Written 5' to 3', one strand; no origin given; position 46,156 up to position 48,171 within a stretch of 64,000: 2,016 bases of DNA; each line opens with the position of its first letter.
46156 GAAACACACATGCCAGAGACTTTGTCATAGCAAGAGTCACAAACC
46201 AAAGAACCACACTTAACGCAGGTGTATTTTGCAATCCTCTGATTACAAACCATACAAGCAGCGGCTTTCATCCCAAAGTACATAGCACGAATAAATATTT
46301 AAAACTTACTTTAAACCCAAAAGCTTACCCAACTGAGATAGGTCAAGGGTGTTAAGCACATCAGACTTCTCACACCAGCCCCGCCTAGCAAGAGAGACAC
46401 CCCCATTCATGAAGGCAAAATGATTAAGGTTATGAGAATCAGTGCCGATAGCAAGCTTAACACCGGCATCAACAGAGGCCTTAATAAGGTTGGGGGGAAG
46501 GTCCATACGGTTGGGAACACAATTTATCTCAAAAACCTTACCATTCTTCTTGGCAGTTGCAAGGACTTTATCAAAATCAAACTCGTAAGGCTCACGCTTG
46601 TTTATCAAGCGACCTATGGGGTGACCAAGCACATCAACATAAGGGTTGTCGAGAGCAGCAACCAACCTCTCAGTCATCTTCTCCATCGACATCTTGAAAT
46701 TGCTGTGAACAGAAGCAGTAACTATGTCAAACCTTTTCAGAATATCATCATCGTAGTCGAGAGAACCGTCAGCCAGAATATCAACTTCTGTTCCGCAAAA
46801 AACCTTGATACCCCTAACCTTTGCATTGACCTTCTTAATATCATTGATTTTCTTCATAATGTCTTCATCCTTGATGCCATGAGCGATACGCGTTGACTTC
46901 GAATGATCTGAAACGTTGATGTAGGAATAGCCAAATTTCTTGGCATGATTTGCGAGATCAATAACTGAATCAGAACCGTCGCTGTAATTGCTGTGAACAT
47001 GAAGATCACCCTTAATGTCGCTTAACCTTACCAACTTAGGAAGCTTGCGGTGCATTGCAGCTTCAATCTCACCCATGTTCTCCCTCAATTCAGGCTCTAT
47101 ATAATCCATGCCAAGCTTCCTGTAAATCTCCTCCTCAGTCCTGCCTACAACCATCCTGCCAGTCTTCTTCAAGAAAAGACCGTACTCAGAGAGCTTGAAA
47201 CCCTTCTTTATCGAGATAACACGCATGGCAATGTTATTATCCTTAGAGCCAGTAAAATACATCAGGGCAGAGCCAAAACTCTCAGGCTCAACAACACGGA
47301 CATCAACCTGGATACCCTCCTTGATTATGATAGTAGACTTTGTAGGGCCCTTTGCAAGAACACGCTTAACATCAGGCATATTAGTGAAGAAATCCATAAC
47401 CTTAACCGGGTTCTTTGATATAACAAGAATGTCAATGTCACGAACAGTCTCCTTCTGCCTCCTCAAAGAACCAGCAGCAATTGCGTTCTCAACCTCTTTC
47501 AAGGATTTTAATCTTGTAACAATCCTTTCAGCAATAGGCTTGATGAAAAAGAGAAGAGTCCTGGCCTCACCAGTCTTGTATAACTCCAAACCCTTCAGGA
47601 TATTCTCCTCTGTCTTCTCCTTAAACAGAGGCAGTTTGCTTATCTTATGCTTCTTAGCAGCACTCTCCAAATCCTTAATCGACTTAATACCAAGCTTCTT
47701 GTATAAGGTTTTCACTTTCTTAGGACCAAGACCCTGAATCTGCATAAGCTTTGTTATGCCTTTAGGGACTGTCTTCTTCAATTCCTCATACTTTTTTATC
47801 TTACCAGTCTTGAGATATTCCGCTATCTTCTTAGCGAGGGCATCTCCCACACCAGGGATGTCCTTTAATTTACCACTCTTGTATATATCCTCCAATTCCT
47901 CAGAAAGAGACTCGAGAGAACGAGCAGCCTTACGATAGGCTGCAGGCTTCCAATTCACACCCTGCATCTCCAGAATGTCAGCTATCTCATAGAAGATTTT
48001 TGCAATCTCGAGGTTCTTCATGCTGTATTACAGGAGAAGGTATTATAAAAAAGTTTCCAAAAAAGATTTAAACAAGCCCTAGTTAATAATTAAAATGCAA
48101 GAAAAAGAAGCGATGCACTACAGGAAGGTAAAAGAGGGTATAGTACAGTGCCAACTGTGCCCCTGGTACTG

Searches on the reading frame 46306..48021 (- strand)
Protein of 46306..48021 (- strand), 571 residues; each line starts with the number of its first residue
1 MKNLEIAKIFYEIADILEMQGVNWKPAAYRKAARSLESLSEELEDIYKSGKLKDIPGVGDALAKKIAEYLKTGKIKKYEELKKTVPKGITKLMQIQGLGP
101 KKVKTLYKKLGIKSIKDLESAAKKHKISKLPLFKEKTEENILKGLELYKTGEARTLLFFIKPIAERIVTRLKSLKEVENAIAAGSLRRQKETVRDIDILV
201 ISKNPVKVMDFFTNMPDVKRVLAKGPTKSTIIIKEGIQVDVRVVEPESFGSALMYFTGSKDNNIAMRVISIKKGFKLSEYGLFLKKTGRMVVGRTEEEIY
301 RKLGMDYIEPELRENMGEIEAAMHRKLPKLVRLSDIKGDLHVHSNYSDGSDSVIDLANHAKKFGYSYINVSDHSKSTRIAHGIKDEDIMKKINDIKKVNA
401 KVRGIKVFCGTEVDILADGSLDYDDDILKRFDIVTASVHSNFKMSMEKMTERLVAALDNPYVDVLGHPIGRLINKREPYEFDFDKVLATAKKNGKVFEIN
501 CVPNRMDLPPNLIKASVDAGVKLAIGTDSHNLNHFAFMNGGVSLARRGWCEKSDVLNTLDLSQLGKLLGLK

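Call 82: search_protein_families(library=pfam, proteins=[window:46306-48021:-], max_evalue=0.00001)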
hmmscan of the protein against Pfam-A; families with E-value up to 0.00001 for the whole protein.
window:46306-48021:- (571 aa): 4 families
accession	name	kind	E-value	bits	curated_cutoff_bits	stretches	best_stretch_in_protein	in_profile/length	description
PF14791.11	DNA_pol_B_thumb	-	3.2e-23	81.8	25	1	252-314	1-63/63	DNA polymerase beta thumb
PF14716.13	HHH_8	-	2e-19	70.1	30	1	1-74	1-72/73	Helix-hairpin-helix domain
PF14520.12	HHH_5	-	1.1e-11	45.5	27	1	91-145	3-55/57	Helix-hairpin-helix domain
PF02811.25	PHP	-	1.5e-11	45.4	26.4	1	339-500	1-162/164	PHP domain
